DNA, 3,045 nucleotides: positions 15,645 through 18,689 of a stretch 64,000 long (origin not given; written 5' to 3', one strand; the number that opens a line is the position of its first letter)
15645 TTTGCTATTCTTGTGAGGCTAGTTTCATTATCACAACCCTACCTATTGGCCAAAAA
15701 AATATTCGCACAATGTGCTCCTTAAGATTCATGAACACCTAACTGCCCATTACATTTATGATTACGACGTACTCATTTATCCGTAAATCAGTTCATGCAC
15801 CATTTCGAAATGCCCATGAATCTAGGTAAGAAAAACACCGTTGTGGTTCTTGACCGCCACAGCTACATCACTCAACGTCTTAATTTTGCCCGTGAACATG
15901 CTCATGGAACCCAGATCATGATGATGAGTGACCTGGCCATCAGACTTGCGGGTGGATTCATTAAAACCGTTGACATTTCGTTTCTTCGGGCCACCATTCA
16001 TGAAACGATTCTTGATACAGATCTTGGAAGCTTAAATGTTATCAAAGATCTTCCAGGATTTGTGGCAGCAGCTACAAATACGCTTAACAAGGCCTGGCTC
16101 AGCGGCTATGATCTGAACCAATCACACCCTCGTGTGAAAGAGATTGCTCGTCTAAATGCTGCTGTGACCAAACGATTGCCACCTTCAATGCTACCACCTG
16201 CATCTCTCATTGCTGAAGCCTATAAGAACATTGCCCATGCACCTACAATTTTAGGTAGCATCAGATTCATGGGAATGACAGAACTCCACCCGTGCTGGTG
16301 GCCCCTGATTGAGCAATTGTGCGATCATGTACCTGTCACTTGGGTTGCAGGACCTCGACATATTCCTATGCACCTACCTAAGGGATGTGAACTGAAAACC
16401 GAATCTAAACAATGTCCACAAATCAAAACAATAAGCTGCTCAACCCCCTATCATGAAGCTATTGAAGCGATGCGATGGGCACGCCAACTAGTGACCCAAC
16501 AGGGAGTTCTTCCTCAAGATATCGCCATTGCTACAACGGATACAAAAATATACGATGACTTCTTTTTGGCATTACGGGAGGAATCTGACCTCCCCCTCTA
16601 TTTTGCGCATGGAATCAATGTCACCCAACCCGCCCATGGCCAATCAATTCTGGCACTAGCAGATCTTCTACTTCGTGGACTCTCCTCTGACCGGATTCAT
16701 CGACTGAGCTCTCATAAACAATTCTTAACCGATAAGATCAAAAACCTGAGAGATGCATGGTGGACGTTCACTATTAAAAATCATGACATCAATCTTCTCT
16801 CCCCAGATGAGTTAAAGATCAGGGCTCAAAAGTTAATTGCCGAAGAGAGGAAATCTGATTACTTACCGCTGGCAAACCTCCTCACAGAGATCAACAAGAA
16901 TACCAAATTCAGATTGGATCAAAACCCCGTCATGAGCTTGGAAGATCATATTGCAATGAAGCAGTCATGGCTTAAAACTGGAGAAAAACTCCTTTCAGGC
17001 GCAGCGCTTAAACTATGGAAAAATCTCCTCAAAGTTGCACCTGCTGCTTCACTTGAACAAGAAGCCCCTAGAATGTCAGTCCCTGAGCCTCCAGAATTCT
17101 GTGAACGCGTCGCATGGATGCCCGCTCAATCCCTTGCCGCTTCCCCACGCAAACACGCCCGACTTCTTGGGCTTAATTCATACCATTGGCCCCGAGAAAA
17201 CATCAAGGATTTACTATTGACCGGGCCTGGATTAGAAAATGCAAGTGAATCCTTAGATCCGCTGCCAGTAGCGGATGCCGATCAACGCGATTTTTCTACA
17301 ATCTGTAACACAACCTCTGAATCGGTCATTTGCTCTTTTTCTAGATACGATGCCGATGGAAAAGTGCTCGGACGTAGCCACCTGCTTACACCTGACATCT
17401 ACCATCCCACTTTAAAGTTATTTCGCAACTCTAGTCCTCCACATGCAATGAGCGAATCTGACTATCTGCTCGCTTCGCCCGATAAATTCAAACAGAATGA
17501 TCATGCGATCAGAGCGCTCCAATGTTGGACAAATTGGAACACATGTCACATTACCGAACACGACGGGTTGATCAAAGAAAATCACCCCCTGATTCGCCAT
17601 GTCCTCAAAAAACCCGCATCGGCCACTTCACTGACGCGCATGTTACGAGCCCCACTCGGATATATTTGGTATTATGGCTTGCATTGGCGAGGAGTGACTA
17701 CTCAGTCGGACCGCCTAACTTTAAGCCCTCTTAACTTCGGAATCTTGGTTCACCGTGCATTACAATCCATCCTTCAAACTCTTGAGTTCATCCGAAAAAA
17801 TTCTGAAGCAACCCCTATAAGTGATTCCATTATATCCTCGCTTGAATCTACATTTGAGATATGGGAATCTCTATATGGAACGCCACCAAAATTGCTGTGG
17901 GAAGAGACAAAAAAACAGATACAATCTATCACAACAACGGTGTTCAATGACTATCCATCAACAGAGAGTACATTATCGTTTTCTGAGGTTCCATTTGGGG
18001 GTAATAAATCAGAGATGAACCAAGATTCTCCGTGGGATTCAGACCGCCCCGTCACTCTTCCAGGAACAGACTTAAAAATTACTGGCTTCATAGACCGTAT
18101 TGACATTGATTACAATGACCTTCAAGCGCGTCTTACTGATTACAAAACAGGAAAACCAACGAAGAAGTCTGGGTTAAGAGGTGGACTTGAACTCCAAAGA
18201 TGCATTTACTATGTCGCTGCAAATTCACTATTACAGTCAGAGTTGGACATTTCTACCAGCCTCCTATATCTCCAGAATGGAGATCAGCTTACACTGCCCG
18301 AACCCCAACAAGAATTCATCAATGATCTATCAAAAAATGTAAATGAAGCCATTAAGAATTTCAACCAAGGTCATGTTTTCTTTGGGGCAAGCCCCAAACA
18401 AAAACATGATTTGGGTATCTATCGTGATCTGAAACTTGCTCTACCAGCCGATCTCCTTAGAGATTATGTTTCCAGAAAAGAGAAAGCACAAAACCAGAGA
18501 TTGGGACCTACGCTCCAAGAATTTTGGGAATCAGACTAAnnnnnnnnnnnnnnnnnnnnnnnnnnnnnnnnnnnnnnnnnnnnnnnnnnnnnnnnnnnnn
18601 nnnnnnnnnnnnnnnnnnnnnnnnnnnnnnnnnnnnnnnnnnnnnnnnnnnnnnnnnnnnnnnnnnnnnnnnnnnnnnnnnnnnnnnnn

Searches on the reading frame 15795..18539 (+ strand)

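Call 7: search_protein_families(library=pfam, proteins=[window:15795-18539:+], max_evalue=0.01)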
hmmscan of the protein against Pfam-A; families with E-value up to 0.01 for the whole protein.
window:15795-18539:+ (914 aa): 1 family
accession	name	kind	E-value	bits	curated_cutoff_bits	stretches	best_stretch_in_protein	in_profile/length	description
PF12705.13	PDDEXK_1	-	3.7e-17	63.5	22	1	608-859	2-227/247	PD-(D/E)XK nuclease superfamily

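Call 8: search_protein_families(library=padloc, proteins=[window:15795-18539:+], max_evalue=0.01)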
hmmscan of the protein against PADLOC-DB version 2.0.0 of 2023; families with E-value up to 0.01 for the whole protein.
window:15795-18539:+ (914 aa): 0 families

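Call 13: search_protein_families(library=ncbifam, proteins=[window:15795-18539:+], max_evalue=0.001)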
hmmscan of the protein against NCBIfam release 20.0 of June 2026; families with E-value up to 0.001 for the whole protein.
window:15795-18539:+ (914 aa): 0 families
